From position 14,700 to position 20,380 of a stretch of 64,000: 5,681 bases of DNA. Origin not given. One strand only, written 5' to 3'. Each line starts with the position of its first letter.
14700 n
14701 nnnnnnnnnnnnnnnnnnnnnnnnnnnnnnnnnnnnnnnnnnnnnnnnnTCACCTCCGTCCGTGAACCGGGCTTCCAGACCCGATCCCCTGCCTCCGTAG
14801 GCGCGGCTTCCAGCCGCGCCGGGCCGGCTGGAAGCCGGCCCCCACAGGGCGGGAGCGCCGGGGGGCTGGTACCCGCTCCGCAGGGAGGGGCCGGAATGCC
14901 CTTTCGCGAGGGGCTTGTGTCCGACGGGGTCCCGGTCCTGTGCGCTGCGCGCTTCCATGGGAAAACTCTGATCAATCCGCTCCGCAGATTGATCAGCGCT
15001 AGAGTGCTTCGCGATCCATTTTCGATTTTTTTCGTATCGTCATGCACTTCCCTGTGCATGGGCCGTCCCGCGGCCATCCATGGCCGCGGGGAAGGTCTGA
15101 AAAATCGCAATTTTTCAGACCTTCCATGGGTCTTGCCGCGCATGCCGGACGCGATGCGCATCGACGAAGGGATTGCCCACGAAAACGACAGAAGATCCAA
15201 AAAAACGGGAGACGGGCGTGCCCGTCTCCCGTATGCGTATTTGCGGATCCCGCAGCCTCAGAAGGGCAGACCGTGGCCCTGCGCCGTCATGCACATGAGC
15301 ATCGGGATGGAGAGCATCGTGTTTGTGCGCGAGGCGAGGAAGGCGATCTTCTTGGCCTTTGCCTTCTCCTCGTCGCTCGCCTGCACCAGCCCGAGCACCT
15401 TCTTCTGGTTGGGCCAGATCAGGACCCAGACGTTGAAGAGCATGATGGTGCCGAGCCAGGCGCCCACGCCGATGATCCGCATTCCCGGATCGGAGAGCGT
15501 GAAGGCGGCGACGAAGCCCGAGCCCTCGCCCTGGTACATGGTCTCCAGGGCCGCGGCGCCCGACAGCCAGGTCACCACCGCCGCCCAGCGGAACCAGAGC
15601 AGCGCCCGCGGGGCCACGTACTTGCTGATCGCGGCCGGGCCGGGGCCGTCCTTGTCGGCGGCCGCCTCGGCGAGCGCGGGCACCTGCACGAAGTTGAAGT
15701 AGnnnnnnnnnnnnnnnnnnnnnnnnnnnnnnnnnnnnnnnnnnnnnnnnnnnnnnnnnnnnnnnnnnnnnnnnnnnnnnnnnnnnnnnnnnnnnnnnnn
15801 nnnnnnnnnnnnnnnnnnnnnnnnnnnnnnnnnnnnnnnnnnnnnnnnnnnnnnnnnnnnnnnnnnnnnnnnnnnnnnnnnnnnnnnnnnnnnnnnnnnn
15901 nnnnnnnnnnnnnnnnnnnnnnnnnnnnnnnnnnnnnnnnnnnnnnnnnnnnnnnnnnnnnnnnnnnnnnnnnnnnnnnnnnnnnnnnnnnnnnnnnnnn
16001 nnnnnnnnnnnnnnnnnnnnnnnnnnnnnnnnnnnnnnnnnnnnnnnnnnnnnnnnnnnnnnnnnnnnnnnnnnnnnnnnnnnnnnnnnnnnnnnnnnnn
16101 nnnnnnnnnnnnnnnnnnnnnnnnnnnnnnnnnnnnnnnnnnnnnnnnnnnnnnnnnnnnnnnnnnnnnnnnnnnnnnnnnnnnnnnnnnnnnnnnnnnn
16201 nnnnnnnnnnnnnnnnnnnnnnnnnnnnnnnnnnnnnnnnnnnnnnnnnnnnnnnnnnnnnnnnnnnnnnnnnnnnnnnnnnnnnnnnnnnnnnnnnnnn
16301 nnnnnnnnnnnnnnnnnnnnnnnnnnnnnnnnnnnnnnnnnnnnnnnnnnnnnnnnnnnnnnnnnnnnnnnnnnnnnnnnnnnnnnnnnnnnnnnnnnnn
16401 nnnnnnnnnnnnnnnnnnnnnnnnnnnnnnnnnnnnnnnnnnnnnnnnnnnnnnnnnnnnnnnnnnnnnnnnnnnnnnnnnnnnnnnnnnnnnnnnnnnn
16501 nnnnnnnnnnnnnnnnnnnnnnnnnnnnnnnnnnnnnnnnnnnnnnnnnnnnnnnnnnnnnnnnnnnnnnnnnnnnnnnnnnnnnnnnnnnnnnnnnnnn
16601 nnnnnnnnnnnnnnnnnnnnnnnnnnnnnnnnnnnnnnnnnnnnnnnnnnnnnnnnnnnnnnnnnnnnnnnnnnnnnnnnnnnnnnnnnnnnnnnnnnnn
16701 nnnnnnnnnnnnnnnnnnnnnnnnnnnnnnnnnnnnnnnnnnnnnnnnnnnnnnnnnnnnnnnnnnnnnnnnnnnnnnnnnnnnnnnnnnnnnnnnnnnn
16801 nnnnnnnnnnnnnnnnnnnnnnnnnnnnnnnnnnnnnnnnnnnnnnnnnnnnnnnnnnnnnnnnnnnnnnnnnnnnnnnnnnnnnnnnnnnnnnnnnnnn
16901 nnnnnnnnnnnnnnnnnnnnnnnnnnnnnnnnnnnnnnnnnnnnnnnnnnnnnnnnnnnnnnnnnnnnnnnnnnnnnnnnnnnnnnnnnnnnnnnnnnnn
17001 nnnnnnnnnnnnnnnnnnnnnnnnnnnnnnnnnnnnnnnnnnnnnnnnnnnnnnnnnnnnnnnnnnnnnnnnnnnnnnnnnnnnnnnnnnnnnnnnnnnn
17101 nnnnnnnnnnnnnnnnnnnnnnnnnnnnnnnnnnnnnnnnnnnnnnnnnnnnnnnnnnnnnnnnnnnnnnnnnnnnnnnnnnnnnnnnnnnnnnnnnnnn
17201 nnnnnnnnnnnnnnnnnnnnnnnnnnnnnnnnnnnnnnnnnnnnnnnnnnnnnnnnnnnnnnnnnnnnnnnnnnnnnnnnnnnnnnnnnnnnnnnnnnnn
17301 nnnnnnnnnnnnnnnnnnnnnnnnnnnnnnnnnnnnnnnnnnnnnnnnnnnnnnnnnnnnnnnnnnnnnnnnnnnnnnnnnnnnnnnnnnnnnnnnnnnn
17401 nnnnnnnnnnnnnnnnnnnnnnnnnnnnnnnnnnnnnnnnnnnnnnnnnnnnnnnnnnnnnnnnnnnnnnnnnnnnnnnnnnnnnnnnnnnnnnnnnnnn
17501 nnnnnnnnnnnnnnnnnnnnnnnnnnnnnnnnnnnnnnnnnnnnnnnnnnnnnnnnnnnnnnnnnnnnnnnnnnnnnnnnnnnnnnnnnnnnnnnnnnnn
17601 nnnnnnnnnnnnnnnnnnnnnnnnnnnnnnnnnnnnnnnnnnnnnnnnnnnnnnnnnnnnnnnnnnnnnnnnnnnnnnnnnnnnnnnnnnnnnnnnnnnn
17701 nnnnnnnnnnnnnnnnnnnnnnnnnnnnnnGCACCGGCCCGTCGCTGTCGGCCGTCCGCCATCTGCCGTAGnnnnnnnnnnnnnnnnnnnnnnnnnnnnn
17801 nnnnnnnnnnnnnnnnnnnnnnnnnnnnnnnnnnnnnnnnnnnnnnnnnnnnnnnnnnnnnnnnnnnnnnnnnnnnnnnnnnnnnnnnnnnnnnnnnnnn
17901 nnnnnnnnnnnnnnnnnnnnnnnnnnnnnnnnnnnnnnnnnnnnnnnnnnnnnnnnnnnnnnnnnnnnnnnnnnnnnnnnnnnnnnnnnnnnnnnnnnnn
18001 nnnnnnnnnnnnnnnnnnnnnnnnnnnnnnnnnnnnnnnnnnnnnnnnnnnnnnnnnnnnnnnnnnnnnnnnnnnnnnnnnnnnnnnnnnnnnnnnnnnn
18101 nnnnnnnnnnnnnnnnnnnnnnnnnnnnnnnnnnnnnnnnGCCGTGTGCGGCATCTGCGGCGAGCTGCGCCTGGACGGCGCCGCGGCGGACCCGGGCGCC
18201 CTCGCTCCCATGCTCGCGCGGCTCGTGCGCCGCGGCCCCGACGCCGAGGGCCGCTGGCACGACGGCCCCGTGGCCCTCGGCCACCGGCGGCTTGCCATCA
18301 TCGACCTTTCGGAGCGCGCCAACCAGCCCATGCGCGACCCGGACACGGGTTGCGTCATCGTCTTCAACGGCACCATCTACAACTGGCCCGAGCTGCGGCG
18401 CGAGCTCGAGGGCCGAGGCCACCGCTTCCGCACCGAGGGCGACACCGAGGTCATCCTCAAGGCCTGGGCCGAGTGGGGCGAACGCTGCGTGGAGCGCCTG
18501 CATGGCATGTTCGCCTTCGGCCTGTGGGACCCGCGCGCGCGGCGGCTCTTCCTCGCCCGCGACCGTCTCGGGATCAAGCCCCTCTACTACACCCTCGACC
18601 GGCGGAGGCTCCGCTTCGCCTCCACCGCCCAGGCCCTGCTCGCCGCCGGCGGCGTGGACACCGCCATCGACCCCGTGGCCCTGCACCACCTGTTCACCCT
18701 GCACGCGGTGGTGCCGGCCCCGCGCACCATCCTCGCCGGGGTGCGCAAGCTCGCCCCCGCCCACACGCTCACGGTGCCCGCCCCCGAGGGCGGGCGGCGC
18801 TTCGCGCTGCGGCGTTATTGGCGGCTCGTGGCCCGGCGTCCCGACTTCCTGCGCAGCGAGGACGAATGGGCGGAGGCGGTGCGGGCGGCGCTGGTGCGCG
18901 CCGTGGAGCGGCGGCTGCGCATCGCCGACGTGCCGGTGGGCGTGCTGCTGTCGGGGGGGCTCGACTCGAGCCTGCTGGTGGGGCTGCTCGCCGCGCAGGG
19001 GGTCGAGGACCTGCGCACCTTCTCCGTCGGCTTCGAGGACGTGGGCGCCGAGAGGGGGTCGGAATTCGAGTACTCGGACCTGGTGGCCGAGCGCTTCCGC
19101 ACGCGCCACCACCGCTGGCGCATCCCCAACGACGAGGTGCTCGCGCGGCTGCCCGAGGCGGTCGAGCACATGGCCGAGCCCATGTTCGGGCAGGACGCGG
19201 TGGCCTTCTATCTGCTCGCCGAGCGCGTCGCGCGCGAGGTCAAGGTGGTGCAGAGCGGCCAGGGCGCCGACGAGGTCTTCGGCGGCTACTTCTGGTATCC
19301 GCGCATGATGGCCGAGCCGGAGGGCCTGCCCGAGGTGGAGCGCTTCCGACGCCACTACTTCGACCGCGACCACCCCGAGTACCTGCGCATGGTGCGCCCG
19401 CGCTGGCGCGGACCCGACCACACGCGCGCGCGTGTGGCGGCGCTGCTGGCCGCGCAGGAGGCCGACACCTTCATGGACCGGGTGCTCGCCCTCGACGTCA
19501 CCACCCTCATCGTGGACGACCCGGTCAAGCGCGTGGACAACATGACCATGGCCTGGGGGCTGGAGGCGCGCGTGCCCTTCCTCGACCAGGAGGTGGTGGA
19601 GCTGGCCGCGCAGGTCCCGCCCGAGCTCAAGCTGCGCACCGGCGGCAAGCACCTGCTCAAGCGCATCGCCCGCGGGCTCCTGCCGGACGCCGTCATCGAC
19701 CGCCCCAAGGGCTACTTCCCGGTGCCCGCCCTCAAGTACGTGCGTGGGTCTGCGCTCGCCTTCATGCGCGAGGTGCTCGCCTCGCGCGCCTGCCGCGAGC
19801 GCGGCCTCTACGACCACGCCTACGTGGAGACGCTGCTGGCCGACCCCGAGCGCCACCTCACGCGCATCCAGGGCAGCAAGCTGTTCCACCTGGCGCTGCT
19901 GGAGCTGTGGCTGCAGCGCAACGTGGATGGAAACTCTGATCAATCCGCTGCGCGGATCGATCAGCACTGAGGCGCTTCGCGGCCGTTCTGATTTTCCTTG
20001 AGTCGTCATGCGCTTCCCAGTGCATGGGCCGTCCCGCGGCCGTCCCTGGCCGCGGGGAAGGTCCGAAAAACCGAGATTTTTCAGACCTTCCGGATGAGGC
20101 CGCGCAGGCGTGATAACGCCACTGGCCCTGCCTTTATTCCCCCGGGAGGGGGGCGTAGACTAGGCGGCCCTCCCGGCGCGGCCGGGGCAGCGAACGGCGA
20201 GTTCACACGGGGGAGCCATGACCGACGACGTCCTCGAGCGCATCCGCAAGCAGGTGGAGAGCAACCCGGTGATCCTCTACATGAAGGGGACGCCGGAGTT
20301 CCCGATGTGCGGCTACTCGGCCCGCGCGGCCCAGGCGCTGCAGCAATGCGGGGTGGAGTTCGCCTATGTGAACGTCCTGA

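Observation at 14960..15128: Novel ~168-bp multi-hairpin intergenic repeat element present in at least two copies (REP/MITE-like or structured RNA)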

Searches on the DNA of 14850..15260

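Call 9: search_rna_families(source=window, start=14850, end=15260, threshold=evalue, max_evalue=10)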
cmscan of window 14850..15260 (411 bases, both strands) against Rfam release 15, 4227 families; matches with E-value up to 10: 6.
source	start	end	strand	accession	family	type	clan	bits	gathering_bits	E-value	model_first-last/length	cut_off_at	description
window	15004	15115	-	RF01731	TwoAYGGAY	Cis-reg;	CL00106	25.7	43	0.077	1-168/168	no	TwoAYGGAY RNA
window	15063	15132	-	RF01729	Termite-flg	Cis-reg;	-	18.1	40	0.81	1-106/106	no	Termite-flg RNA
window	15200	15240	-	RF03790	MIR8008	Gene; miRNA;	-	17.3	66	0.88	1-55/55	no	MIR8008 microRNA precursor family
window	15205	15232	+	RF02031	tpke11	Gene; sRNA;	-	15.1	43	1.5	20-48/77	no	tpke11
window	15069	15142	+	RF04230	mir-9261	Gene; miRNA;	-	13.9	86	9.4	1-92/92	no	mir-9261 microRNA precursor family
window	15066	15091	-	RF04133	MIR2646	Gene; miRNA;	-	12.6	245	2.6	1-256/256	no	MIR2646 microRNA precursor family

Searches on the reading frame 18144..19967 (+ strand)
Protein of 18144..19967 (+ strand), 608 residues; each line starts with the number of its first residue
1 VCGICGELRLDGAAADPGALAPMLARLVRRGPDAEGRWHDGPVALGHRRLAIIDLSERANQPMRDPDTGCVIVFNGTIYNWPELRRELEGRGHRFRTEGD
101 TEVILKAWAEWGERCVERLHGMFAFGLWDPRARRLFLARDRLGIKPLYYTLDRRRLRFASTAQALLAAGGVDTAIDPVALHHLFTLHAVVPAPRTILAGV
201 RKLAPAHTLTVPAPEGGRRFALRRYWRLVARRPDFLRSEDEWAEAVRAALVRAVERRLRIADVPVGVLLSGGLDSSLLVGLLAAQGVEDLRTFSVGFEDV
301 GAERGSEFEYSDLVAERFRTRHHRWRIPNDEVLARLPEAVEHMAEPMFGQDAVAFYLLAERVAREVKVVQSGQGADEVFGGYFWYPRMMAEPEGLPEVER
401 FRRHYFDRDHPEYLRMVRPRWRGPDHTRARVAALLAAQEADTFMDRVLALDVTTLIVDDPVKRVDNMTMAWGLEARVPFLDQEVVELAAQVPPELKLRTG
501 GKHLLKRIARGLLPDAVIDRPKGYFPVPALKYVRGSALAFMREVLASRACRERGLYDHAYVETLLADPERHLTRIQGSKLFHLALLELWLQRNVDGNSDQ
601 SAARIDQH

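Call 21: find_homologous_proteins(query=window:18144-19967:+, max_evalue=1e-50)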
Query window:18144-19967:+ (608 aa): 8000 proteins with E <= 1e-50 among 8000 candidates; the best 120 are listed.
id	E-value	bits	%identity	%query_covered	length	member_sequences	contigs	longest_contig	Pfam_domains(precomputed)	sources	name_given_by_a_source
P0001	0.0e+0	1378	100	100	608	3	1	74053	PF00733.28,PF13522.12,PF13537.12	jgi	-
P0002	0.0e+0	1227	92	98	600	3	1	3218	PF00733.28,PF13522.12,PF13537.12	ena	-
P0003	0.0e+0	1224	91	98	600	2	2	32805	PF00733.28,PF13522.12,PF13537.12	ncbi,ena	-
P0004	1.3e-288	977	75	98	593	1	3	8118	PF12481.14,PF00733.28,PF13522.12,PF13537.12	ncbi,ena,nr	ncbi:MAG TPA: N-acetylglutaminylglutamine amidotransferase [Thiotrichales bacterium]|nr:N-acetylglut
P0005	1.6e-285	967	75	98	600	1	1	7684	PF00733.28,PF13522.12,PF13537.12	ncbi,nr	ncbi:MAG: N-acetylglutaminylglutamine amidotransferase [Gammaproteobacteria bacterium]|nr:MAG: N-ace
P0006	1.8e-285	967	76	98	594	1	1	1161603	PF00733.28,PF13522.12,PF13537.12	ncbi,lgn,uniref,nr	ncbi:N-acetylglutaminylglutamine amidotransferase [Inmirania thermothiophila]|uniref:asparagine synt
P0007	3.7e-283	959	73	100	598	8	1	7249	PF00733.28,PF13522.12,PF13537.12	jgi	jgi:asparagine synthase (glutamine-hydrolysing)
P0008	6.1e-283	958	74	98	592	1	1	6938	PF00733.28,PF13522.12,PF13537.12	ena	-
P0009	1.8e-281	953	71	98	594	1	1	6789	PF12481.14,PF00733.28,PF13522.12,PF13537.12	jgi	-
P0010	1.4e-280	950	72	98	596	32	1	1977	PF00733.28,PF13522.12,PF13537.12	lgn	-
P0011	5.6e-280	948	72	98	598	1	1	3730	PF00733.28,PF13522.12,PF13537.12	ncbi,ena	-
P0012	8.4e-280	948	74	98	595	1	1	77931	PF00733.28,PF13522.12,PF13537.12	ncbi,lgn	-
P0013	1.0e-279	948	74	98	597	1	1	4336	PF00733.28,PF13522.12,PF13537.12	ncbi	ncbi:MAG TPA: N-acetylglutaminylglutamine amidotransferase [Gammaproteobacteria bacterium]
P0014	1.1e-279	947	73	98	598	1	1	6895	PF00733.28,PF13522.12,PF13537.12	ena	-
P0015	1.2e-279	947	74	98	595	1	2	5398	PF00733.28,PF13522.12,PF13537.12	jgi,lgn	-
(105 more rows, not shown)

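Call 22: find_encoding_contigs(protein=P0003, flank=10000, max_places=6)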
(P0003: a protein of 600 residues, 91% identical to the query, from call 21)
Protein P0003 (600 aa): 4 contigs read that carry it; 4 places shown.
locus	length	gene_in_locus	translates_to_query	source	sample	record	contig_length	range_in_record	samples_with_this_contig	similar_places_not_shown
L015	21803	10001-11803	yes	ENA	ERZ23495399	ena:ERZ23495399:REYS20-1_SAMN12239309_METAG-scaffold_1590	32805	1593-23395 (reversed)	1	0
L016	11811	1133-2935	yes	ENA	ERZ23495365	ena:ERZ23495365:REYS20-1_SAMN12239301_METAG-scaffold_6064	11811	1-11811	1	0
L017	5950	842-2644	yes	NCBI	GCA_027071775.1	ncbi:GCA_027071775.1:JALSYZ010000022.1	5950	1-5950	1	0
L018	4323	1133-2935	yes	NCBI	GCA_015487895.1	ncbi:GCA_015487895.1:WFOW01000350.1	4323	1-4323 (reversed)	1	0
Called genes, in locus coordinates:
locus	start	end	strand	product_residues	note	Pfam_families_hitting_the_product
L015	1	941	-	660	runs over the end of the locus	PF00999:Na_H_Exchanger, PF02254:TrkA_N, PF02080:TrkA_C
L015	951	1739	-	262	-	PF13230:GATase_4, PF13522:GATase_6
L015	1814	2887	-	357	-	PF00005:ABC_tran, PF13304:AAA_21 (faint), PF03459:TOBE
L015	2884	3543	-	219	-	PF00528:BPD_transp_1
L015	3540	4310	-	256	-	PF13531:SBP_bac_11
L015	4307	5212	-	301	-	PF02729:OTCace_N, PF00185:OTCace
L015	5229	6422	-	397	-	PF00202:Aminotran_3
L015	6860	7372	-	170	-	PF06181:Urate_ox_N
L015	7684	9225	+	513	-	PF02538:Hydantoinase_B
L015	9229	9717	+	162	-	PF04972:BON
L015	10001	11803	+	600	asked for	PF13522:GATase_6, PF13537:GATase_7, PF00733:Asn_synthase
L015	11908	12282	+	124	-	PF00462:Glutaredoxin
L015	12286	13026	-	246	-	PF00929:RNase_T, PF16473:Rv2179c-like (weak)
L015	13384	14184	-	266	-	PF11306:DUF3108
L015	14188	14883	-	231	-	PF00551:Formyl_trans_N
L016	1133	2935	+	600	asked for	PF13522:GATase_6, PF13537:GATase_7, PF00733:Asn_synthase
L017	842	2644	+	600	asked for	PF13522:GATase_6, PF13537:GATase_7, PF00733:Asn_synthase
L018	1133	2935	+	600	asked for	PF13522:GATase_6, PF13537:GATase_7, PF00733:Asn_synthase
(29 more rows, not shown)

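Call 23: find_encoding_contigs(protein=P0002, flank=10000, max_places=6)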
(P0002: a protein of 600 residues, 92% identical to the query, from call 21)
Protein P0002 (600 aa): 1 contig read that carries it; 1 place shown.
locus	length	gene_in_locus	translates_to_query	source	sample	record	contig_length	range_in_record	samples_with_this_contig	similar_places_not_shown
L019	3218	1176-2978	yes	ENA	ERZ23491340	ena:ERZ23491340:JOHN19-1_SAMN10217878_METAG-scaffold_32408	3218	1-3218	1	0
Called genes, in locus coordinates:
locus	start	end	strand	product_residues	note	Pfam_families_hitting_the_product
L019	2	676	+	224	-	?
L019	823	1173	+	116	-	PF04972:BON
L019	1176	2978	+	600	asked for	PF13522:GATase_6, PF13537:GATase_7, PF00733:Asn_synthase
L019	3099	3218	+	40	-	?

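Call 68: list_cluster_members(proteins=[P0003, P0001])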
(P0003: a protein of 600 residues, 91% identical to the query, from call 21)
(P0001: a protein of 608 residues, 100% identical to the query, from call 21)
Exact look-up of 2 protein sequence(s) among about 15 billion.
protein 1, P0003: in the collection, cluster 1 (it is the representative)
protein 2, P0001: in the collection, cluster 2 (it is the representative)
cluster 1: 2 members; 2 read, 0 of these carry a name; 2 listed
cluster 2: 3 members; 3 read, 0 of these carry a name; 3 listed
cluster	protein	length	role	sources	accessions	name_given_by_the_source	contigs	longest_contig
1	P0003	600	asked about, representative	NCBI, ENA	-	-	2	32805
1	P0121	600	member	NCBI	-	-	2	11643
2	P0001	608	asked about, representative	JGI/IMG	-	-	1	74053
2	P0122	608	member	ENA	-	-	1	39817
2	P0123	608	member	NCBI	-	-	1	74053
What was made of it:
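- Tried and rejected: list_cluster_members gave no organism names (call 68).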

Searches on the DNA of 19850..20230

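Call 10: search_rna_families(source=window, start=19850, end=20230, threshold=evalue, max_evalue=10)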
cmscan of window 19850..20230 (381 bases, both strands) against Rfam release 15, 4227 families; matches with E-value up to 10: 3.
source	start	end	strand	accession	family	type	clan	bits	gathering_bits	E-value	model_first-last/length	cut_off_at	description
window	20117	20203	-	RF01972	H19_1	Gene; lncRNA;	-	17.6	50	7.7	1-71/71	no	H19 conserved region 1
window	20036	20103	-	RF03906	mir-3199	Gene; miRNA;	-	15.3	100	7.8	1-87/87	no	mir-3199 microRNA precursor family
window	20106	20138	+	RF02241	Xoo2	Gene; sRNA;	-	12.9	45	5.5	1-78/78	no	Xanthomonadaceae sRNA Xoo2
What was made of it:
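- Copy 2 gives no hit at all (call 10).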
